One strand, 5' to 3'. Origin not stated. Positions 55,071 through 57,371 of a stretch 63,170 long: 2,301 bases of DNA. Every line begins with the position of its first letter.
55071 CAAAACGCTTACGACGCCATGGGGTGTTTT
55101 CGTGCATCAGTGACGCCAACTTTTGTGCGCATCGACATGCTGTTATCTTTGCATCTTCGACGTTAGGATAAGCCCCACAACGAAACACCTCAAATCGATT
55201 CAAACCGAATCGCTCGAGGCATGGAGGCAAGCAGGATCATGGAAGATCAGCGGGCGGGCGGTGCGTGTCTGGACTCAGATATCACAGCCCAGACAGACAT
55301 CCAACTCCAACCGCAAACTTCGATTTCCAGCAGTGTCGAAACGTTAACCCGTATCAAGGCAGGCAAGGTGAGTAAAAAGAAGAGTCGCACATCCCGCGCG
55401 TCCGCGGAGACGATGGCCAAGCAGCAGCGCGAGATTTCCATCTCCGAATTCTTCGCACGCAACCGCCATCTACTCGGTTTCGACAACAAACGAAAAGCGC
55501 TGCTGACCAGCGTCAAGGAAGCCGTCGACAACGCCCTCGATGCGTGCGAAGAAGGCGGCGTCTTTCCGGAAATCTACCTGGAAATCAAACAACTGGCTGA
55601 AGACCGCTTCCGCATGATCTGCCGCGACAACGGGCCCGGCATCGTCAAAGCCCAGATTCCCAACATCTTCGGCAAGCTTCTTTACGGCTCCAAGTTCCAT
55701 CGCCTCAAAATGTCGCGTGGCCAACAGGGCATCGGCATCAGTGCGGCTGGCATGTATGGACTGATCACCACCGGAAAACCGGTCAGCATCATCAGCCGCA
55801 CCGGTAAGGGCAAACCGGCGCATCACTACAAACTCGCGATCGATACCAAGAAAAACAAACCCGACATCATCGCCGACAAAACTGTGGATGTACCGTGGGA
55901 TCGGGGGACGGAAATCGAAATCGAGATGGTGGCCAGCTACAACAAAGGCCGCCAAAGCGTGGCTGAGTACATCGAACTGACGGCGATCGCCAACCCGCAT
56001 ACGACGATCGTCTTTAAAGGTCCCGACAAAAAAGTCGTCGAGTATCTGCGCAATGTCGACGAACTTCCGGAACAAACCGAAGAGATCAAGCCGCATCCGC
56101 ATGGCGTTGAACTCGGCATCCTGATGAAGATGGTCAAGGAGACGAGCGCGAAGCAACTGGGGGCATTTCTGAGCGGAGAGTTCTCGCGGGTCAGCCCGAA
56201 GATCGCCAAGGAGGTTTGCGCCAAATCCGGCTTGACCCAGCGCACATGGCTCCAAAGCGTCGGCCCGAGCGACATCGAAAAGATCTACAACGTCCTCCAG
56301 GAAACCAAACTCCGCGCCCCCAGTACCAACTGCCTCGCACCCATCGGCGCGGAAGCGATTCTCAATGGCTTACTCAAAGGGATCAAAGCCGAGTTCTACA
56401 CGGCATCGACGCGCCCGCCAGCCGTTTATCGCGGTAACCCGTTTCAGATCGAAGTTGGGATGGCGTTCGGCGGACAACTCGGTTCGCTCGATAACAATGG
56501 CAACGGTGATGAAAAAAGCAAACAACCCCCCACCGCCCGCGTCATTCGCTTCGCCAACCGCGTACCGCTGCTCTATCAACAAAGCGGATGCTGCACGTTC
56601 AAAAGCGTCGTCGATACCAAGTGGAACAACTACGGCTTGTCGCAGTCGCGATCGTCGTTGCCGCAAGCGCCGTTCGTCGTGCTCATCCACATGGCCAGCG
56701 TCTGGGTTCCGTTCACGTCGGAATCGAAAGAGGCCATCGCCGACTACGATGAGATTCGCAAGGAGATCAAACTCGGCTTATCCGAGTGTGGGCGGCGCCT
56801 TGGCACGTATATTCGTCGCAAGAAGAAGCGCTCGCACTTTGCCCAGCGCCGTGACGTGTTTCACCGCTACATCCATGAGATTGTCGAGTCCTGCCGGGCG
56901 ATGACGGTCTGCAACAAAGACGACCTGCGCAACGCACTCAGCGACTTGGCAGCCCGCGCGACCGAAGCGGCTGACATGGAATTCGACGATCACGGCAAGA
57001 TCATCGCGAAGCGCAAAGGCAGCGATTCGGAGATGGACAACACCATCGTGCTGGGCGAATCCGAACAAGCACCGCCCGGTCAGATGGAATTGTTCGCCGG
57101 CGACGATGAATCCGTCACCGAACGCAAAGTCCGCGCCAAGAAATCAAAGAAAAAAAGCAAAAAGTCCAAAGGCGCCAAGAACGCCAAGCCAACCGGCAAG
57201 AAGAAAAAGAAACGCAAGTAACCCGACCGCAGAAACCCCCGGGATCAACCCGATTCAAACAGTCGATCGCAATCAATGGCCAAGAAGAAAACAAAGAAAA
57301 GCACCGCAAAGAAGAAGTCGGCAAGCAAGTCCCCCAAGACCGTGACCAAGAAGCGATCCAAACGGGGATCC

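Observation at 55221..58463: Type IIB DNA topoisomerase VI (Top6B + Spo11-like Top6A) operon placed back-to-back with dnaA in a gyrase-containing bacterium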

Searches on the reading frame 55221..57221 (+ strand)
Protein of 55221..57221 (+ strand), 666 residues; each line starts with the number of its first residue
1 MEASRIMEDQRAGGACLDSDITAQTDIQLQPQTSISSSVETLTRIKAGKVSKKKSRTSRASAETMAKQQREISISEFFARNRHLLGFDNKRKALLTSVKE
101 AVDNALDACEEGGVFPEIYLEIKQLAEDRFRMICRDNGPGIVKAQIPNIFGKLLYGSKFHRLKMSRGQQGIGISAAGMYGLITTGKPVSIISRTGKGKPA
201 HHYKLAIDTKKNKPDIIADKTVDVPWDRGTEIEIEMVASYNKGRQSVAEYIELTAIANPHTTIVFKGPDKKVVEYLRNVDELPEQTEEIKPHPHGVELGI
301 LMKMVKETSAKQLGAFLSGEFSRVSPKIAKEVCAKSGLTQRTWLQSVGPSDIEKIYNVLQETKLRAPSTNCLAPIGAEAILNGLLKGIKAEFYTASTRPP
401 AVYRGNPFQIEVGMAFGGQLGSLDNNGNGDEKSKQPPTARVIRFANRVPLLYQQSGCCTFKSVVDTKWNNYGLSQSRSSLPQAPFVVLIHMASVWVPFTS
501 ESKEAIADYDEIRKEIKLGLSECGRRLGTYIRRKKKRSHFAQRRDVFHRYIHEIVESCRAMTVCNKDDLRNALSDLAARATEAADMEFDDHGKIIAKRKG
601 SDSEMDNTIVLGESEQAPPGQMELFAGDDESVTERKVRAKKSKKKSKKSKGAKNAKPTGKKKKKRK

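Call 3: search_protein_families(library=pfam, proteins=[window:55221-57221:+], max_evalue=0.01)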
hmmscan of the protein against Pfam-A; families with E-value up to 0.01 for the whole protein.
window:55221-57221:+ (666 aa): 4 families
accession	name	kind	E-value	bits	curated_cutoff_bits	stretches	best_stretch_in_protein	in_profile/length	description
PF09239.17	Topo-VIb_trans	-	5.5e-54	182.7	24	1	367-540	1-156/159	Topoisomerase VI B subunit, transducer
PF02518.31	HATPase_c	-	9.9e-10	39.3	26.4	1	91-198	3-101/111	Histidine kinase-, DNA gyrase B-, and HSP90-like ATPase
PF13589.12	HATPase_c_3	-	1.2e-06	29.1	25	1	97-216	6-114/137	Histidine kinase-, DNA gyrase B-, and HSP90-like ATPase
PF05833.16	NFACT_N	-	0.00012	21.4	31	1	282-362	161-239/456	NFACT N-terminal and middle domains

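Call 4: search_protein_families(library=ncbifam, proteins=[window:55221-57221:+], max_evalue=0.01)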
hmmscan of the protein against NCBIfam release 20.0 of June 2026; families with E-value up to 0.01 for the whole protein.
window:55221-57221:+ (666 aa): 4 families
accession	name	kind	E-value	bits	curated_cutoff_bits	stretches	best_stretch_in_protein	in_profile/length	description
NF003218.0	PRK04184.1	equivalog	4.5e-198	659.1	274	1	61-598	4-527/539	DNA topoisomerase VI subunit B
NF011439.0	PRK14868.1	equivalog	1.4e-154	516.2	1310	2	61-334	14-284/795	DNA topoisomerase VI subunit B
TIGR01052.1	top6b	equivalog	9.3e-153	509.1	380.7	1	69-561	4-484/488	DNA topoisomerase VI subunit B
NF011438.0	PRK14867.1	equivalog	7.4e-107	358.4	1143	2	62-332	5-273/659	DNA topoisomerase VI subunit B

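Call 19: search_solved_structures(query=window:55221-57221:+, show_alignments=2)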
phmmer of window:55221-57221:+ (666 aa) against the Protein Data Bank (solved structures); distinct sequences matched with E-value up to 0.001: 5.
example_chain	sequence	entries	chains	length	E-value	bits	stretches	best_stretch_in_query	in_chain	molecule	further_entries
2q2e_B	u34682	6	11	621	1.9e-142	479.3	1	62-545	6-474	Type 2 DNA topoisomerase 6 subunit B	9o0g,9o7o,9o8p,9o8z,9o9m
2zbk_B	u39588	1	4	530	3.9e-78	266.9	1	70-564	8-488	Type 2 DNA topoisomerase 6 subunit B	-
1mx0_A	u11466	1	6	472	4.1e-76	260.2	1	70-539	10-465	Type II DNA topoisomerase VI subunit B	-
1mu5_A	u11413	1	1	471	4.8e-76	260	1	70-539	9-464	Type II DNA topoisomerase VI Subunit B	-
1z59_A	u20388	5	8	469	6e-76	259.6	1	71-539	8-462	Type II DNA topoisomerase VI subunit B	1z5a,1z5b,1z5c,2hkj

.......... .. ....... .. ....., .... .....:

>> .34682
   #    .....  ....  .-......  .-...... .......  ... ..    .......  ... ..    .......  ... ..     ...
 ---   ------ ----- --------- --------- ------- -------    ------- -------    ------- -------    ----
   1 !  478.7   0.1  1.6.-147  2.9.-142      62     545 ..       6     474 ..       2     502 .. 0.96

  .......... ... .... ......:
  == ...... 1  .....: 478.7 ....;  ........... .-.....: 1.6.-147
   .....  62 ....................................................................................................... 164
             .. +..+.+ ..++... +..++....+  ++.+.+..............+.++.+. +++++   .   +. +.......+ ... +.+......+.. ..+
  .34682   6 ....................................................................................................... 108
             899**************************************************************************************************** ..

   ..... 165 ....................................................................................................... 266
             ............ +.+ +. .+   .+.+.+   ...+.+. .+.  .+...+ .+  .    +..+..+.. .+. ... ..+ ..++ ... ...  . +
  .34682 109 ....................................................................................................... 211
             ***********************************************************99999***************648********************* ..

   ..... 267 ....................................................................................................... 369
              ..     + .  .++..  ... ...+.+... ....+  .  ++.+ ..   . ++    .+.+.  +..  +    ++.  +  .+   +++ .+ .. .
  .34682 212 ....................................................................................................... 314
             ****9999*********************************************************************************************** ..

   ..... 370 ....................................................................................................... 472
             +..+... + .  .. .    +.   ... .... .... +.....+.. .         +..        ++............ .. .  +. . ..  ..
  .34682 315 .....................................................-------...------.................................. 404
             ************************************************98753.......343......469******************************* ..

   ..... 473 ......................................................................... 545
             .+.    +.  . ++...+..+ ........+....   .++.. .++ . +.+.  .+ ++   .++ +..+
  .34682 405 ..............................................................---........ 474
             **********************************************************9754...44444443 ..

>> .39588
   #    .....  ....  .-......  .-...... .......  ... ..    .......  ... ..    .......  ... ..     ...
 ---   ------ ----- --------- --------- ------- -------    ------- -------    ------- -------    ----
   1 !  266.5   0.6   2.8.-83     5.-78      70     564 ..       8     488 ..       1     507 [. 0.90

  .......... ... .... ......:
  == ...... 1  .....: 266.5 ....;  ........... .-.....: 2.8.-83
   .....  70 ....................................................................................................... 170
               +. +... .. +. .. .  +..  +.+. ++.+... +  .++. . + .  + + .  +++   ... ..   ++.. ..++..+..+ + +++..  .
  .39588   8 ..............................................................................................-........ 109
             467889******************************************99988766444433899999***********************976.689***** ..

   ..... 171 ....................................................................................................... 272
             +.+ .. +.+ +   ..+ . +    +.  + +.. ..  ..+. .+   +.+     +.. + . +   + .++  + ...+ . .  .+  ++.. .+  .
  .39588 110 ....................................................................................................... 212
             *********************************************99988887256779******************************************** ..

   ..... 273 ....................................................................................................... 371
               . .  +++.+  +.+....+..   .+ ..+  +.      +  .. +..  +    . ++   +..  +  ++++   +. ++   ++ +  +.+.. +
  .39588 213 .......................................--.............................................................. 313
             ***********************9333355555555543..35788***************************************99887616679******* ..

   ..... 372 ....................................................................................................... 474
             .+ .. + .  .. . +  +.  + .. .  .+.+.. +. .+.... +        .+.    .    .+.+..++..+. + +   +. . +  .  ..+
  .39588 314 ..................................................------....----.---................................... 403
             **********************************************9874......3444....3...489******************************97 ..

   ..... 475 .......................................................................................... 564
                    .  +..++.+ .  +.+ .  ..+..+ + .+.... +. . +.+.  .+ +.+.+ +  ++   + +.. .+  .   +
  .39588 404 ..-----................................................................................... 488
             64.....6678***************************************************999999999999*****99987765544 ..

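Call 40: search_protein_representatives(protein=window:55221-57221:+)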
Query: 666 residues. Proteins with E-value up to 0.001 (for the whole library): 2963; up to 1e-10: 2005; up to 1e-30: 740. The best 150 are listed.
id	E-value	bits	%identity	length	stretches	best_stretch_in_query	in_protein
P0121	1.6e-207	707.5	59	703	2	273-657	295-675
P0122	7.7e-190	649.1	53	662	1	56-660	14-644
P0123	2.5e-178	611.1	53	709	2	65-389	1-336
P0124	3.2e-178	610.7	53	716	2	57-419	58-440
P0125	2.9e-175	601.0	54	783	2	152-562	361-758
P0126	5.3e-172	590.2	57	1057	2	159-561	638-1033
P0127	1.4e-170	585.4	55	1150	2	164-559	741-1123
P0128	1.3e-169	582.3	56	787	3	272-620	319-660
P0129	2.7e-169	581.2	51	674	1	53-583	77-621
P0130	8.8e-168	576.2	52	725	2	52-433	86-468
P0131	1.1e-167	575.9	53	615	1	34-555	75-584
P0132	1.8e-165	568.6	50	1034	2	164-594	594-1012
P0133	1.2e-161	556.0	50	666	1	31-577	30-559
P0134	1.0e-160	552.9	51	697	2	57-385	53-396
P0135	6.7e-156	537.0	49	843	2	57-372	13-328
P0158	5.8e-124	431.5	46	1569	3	101-412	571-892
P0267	1.2e-78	281.8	70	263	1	56-239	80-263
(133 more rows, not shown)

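Call 44: list_cluster_members(proteins=[P0134, P0133, P0125, P0127, P0267, P0131, P0122, P0121, P0124, P0129])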
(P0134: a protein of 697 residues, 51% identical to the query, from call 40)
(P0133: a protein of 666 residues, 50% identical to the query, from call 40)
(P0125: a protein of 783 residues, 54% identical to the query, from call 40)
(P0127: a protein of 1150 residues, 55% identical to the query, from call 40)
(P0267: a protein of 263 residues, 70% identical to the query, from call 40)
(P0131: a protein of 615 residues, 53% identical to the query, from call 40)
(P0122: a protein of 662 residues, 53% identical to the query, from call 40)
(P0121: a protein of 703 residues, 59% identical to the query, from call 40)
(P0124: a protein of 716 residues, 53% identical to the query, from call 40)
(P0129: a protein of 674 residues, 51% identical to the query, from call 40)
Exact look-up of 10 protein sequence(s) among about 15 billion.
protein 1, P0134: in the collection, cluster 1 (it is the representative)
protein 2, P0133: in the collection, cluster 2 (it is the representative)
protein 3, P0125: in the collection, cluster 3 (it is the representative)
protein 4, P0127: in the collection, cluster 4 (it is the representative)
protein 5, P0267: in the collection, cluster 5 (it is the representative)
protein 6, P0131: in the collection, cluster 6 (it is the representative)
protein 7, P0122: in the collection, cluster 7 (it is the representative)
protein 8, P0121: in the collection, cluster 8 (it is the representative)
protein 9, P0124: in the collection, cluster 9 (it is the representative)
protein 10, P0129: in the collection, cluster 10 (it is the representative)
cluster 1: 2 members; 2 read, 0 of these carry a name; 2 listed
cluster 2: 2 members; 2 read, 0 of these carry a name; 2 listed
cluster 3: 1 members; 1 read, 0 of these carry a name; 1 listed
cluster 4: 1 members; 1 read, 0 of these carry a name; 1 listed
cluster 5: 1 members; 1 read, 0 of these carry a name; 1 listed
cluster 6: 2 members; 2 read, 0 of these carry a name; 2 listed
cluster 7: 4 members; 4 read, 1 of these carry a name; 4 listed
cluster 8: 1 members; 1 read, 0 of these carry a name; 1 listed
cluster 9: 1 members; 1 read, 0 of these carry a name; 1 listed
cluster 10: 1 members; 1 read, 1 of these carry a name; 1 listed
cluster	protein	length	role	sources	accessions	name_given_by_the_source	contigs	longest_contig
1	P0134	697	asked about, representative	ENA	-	-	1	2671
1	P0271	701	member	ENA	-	-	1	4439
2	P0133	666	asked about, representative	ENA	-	-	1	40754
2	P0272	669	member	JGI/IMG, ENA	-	-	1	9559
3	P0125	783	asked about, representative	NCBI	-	-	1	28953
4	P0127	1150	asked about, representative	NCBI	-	-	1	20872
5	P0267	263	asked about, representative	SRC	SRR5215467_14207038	-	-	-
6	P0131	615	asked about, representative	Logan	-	-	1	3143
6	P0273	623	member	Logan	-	-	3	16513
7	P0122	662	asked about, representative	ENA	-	-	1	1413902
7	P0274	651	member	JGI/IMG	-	DNA topoisomerase VI subunit B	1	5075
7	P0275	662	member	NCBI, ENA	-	-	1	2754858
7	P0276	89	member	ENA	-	-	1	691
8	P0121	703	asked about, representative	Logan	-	-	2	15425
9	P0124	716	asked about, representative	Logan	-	-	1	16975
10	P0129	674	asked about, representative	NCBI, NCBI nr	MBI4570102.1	MAG: DNA topoisomerase VI subunit B [Planctomycetes bacterium] | DNA topoisomerase VI subunit B [Planctomycetota bacterium]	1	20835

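Call 50: find_related_loci(query=A3, collection=metagenome_contigs, flank=10000)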
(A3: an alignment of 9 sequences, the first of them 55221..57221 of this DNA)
Query A3 (666 aa) in metagenome_contigs; peptide patterns used: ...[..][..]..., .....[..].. (x = any residue, [..] = any of these).
600 stretches matched a pattern (row limit reached: there are more); 584 encode a relative of the query (tblastn E <= 1e-3); the best 80 are kept; 80 distinct loci.
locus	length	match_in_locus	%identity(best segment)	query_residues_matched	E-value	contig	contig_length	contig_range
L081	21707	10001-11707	67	61-628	0e+0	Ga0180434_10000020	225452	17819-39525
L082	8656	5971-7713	65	61-637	0e+0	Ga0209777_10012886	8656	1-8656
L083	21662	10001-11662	67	59-610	0e+0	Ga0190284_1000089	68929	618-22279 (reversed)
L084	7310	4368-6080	67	60-618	0e+0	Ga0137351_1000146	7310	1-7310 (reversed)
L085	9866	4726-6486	64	53-641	0e+0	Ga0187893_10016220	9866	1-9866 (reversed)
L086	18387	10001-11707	66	60-617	0e+0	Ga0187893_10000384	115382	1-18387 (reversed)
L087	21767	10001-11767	64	61-647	0e+0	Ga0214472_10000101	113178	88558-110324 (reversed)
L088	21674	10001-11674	66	59-611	0e+0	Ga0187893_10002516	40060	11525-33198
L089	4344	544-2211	64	60-611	0e+0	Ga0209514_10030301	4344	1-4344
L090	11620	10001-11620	68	34-576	0e+0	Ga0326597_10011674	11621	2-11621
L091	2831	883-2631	58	59-627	0e+0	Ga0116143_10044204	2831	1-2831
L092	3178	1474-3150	57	53-623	0e+0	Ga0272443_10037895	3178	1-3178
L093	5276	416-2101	58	41-611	0e+0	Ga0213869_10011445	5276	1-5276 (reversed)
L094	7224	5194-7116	53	18-631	0e+0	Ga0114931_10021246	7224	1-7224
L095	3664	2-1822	55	75-665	0e+0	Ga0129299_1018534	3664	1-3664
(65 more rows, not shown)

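Call 69: predict_structure(alignment_id=A4)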
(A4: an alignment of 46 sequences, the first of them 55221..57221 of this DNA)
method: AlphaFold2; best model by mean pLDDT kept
length: 666 residues; sequences in the alignment: 46
mean_pLDDT: 83.9   pTM: 0.80
mean pLDDT of the five models: 83.9, 83.0, 82.3, 81.7, 81.7
residues with pLDDT >= 90: 453; 70-90: 69; 50-70: 29; < 50: 115
segments of 3 or more residues with pLDDT < 50: 1-52, 592-594, 596-603, 614-662, 664-666
pLDDT, mean of each block of 10 residues (from residue 1): 39 36 39 39 42 60 88 91 92 95 97 98 98 98 97 86 83 93 98 97 97 97 98 98 94 97 98 96 96 97 97 98 98 98 98 98 97 97 94 97 97 94 67 80 97 96 98 95 95 95 94 98 97 92 91 92 89 91 69 46 69 51 36 39 42 42 44
secondary structure, 60 per line:
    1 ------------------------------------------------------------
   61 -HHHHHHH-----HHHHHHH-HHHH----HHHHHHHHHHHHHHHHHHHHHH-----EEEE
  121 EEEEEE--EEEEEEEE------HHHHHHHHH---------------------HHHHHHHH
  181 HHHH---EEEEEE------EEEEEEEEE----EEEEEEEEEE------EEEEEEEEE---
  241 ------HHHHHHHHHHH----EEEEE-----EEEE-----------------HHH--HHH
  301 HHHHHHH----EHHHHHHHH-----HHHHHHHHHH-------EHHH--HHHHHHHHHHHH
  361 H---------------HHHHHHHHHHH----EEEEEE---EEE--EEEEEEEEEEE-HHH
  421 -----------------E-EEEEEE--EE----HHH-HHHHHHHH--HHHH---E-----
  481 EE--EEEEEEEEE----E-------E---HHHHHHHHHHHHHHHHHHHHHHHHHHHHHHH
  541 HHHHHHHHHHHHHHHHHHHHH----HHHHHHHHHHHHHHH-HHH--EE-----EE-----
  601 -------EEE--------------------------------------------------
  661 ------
elements in order (helices of 4 or more, strands of 3 or more residues): H62-68 H74-80 H82-85 H90-111 E117-126 E129-136 H143-151 H173-184 E188-193 E200-208 E213-222 E229-237 H247-257 E262-266 E272-275 H298-307 H313-320 H326-335 H349-361 H377-387 E392-397 E401-403 E406-416 E440-445 H458-465 H468-471 E485-493 H510-561 H566-580 E608-610
